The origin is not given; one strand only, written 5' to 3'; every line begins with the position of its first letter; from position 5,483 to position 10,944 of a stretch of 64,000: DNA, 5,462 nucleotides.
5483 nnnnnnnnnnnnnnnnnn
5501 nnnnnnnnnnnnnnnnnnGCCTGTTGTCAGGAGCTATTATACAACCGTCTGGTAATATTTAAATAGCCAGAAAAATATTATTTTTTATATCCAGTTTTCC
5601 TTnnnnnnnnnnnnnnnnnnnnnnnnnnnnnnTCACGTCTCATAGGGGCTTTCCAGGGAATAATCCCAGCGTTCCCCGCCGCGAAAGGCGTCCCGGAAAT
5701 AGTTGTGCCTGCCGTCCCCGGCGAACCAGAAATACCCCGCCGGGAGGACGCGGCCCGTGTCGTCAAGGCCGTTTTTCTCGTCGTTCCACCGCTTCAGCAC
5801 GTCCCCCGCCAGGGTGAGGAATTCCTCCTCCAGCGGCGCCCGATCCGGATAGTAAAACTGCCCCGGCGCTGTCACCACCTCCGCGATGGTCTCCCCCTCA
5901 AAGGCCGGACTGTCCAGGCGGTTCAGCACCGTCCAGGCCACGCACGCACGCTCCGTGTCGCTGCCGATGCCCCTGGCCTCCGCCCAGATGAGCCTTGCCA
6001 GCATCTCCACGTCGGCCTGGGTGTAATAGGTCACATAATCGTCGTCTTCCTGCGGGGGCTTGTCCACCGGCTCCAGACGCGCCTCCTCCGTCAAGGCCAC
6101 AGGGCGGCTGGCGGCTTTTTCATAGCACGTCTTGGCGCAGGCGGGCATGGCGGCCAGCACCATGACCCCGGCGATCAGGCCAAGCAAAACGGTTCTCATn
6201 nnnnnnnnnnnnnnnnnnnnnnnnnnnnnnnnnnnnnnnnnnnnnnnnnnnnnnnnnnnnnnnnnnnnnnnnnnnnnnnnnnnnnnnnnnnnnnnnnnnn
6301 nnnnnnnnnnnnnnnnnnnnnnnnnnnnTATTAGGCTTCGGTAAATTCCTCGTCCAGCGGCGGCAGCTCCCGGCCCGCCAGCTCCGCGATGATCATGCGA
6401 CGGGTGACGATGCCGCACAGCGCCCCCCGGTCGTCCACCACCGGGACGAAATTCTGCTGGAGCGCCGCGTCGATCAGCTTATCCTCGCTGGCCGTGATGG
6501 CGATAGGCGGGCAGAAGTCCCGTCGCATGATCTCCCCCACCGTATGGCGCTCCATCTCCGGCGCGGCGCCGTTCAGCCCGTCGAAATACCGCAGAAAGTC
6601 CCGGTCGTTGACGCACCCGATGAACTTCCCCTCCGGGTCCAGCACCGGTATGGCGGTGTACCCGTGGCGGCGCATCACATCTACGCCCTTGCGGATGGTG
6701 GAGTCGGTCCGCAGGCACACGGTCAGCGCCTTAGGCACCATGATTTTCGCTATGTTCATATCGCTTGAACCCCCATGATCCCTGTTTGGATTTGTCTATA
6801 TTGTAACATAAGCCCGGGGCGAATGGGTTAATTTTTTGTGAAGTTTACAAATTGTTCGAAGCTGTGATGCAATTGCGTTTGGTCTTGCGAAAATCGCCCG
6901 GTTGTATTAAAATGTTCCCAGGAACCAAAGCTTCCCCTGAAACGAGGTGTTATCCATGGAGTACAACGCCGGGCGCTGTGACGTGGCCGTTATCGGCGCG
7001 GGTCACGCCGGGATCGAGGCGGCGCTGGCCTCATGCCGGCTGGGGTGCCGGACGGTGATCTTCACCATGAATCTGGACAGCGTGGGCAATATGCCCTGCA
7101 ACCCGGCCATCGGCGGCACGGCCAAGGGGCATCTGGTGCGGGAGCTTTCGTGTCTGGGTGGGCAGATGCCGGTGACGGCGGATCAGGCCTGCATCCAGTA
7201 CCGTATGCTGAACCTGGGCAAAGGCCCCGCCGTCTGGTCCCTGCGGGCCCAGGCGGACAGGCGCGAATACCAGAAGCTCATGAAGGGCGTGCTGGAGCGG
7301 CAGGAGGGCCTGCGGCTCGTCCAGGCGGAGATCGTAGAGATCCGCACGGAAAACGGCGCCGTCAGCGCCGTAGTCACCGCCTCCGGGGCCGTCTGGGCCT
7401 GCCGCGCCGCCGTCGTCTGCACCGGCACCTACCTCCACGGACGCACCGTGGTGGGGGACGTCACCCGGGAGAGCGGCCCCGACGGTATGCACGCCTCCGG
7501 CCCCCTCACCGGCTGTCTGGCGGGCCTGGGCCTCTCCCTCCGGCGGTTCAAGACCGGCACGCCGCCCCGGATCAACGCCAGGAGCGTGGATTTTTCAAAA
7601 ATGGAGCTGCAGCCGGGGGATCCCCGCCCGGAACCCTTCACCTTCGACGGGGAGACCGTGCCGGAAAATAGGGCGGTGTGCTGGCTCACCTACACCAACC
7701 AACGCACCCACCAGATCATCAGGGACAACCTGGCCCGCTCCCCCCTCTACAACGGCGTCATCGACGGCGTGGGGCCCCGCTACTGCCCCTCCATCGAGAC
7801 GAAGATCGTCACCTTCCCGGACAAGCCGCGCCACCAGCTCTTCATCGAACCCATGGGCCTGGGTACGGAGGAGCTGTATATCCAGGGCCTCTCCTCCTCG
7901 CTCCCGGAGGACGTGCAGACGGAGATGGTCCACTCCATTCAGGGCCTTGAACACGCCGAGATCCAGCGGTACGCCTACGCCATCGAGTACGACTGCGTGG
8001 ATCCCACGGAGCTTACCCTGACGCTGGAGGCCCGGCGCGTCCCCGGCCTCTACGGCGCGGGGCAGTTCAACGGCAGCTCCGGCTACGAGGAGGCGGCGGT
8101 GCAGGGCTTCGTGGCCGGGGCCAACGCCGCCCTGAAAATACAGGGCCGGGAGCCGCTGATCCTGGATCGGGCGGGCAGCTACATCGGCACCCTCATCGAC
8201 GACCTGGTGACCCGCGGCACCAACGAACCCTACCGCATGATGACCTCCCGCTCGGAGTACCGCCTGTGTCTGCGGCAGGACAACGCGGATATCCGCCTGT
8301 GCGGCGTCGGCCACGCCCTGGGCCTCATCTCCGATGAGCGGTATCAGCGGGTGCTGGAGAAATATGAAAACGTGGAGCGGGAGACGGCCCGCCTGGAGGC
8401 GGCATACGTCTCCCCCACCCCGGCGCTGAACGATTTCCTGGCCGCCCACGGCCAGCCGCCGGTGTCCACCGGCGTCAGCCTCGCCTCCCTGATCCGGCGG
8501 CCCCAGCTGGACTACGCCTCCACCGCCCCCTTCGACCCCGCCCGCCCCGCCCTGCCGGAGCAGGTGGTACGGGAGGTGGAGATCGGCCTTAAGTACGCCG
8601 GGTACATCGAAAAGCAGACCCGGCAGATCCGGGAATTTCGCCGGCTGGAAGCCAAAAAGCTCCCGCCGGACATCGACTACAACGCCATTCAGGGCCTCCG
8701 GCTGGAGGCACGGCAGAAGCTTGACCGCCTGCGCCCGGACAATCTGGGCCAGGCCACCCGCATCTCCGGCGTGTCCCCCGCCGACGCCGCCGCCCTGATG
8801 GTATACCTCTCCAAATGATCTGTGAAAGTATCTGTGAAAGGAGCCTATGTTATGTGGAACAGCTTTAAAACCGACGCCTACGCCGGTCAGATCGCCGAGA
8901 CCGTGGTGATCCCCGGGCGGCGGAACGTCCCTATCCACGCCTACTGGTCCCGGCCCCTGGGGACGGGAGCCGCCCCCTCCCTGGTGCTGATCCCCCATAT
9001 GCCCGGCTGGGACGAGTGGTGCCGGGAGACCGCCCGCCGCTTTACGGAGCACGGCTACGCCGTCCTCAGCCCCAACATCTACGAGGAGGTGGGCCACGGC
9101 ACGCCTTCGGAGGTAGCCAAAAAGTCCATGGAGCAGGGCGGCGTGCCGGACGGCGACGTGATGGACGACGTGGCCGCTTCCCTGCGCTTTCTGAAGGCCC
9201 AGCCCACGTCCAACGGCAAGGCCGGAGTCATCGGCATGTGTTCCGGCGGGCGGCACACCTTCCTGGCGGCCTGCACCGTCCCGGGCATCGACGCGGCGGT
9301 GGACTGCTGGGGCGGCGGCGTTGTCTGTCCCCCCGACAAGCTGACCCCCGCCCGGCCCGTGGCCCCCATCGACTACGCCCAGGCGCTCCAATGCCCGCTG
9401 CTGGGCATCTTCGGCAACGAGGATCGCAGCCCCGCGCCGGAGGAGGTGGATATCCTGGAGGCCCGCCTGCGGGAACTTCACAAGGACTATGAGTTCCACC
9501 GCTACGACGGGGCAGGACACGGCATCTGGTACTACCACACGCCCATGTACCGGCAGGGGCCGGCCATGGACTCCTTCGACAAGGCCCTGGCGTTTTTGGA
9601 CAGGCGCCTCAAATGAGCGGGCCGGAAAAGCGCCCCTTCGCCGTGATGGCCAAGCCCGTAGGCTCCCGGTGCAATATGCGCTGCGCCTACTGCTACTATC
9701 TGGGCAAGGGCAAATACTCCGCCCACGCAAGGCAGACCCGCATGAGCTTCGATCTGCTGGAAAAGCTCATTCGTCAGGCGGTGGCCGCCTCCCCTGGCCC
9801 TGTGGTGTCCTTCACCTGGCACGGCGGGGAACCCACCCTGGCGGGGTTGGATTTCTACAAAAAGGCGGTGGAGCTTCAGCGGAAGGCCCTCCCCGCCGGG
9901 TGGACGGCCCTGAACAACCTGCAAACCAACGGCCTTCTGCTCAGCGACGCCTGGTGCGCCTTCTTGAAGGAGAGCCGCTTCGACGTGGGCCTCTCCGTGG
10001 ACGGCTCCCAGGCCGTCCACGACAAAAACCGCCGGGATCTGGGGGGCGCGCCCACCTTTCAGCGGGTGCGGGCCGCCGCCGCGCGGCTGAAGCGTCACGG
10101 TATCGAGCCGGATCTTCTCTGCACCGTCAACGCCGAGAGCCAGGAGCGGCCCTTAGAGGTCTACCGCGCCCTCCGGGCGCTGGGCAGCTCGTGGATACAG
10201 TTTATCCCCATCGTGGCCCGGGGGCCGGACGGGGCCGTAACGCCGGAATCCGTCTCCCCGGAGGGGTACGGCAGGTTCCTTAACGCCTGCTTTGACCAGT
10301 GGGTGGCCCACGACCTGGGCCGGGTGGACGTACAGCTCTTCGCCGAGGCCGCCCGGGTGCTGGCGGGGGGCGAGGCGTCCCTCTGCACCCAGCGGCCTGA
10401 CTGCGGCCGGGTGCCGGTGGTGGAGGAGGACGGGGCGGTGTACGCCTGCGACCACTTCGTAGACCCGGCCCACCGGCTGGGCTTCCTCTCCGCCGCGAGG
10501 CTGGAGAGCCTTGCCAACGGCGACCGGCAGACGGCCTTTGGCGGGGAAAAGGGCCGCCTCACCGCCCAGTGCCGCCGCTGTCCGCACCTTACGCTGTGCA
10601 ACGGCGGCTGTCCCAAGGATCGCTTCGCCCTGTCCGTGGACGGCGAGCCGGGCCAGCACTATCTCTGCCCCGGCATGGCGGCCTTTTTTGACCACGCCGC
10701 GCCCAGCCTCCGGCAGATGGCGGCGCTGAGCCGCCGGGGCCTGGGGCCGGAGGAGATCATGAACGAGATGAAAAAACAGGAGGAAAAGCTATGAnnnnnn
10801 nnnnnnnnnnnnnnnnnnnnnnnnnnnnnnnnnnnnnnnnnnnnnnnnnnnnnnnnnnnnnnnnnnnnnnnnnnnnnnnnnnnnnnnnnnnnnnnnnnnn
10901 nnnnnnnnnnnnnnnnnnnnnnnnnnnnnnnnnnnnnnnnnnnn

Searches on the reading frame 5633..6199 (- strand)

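Call 57: search_protein_families(library=pfam, proteins=[window:5633-6199:-], max_evalue=0.00001)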
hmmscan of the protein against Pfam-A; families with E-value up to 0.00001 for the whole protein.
window:5633-6199:- (188 aa): 1 family
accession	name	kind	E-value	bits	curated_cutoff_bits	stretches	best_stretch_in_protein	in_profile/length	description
PF07486.17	Hydrolase_2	-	1e-06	29.7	27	1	84-138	7-64/100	Cell Wall Hydrolase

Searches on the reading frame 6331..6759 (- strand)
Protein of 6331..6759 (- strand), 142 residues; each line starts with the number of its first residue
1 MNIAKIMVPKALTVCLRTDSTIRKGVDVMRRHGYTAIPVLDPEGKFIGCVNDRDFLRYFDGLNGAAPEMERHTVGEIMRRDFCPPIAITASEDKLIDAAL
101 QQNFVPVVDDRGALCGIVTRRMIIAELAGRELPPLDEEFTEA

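Call 57: search_protein_families(library=pfam, proteins=[window:6331-6759:-], max_evalue=0.00001)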
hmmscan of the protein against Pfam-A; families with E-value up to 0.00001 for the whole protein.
window:6331-6759:- (142 aa): 1 family
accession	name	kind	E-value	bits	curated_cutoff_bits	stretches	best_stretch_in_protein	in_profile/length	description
PF00571.33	CBS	-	3.2e-18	66.2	24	2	14-59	10-55/57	CBS domain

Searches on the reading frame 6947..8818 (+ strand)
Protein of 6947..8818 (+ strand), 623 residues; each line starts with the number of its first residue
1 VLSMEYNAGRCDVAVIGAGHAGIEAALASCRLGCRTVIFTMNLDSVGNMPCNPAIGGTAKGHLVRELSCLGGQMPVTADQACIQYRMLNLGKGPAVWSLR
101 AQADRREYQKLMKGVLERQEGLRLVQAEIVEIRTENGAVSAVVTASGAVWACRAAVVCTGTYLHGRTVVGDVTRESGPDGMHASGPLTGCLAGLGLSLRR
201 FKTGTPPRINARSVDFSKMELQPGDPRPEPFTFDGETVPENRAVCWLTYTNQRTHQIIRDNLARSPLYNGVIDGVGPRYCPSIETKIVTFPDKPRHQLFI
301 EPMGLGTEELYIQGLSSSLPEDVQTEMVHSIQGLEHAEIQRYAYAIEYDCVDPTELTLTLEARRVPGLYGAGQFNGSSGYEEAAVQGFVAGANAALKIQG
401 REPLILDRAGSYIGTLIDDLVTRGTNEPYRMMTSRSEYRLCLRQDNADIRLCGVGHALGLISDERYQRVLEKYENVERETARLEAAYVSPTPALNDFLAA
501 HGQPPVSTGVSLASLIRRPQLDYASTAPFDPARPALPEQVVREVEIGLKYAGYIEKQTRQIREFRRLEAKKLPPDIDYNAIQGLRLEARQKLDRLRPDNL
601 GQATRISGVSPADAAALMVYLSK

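Call 63: search_protein_families(library=pfam, proteins=[window:6947-8818:+], max_evalue=0.001)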
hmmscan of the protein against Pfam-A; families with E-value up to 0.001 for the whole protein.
window:6947-8818:+ (623 aa): 6 families
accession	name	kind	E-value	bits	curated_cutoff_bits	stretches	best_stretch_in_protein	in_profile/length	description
PF01134.28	GIDA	-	9.9e-149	496.1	22.1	1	12-402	1-391/391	Glucose inhibited division protein A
PF13932.14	SAM_GIDA_C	-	1.3e-24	86.2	27.1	1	563-618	2-57/57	tRNA modifying enzyme MnmG/GidA C-terminal helical bundle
PF21680.2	GIDA_C_1st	-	1.6e-23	83.7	24.7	1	463-557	1-95/96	tRNA modifying enzyme MnmG/GidA C-terminal helical domain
PF12831.13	FAD_oxidored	-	7.2e-05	22.7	27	1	12-162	1-145/416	FAD dependent oxidoreductase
PF07992.20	Pyr_redox_2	-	0.00033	20.6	26.1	0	12-156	2-104/291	Pyridine nucleotide-disulphide oxidoreductase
PF01266.30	DAO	-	0.00095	19.2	27.9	0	104-163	147-206/353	FAD dependent oxidoreductase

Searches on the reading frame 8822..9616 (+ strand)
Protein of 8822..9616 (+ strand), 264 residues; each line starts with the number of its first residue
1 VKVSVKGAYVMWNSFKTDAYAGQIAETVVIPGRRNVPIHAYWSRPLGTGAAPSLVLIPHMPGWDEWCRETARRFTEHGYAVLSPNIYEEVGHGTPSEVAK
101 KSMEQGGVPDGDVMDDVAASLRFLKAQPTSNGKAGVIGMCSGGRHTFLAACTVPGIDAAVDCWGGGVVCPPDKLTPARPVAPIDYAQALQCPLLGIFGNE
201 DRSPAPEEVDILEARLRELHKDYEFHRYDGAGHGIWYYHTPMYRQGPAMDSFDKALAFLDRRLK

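Call 57: search_protein_families(library=pfam, proteins=[window:8822-9616:+], max_evalue=0.00001)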
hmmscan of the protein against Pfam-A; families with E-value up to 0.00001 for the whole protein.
window:8822-9616:+ (264 aa): 1 family
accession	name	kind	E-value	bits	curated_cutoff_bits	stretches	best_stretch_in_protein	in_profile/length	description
PF01738.24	DLH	-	1.2e-30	107.1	21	1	39-260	2-214/217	Dienelactone hydrolase family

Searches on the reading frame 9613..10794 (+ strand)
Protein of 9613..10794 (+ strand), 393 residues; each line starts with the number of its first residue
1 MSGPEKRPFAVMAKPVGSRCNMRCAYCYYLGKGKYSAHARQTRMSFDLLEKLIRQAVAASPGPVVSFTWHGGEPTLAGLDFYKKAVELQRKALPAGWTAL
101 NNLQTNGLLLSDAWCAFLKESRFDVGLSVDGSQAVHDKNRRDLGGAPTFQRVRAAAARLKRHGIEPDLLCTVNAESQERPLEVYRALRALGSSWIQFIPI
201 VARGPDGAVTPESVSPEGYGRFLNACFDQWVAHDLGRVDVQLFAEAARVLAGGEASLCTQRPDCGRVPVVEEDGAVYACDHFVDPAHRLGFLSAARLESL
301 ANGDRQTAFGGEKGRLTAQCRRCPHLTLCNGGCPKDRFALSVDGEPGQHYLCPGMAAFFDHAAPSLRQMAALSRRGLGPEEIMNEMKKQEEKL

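Call 57: search_protein_families(library=pfam, proteins=[window:9613-10794:+], max_evalue=0.00001)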
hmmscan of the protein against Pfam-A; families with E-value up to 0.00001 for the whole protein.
window:9613-10794:+ (393 aa): 2 families
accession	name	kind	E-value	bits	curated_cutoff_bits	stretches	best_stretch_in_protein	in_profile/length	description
PF04055.27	Radical_SAM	-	6.6e-17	62.6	29.5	1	16-174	3-153/166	Radical SAM superfamily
PF13186.11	SPASM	-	5e-06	27.1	21.5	0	269-324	9-67/67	Iron-sulfur cluster-binding domain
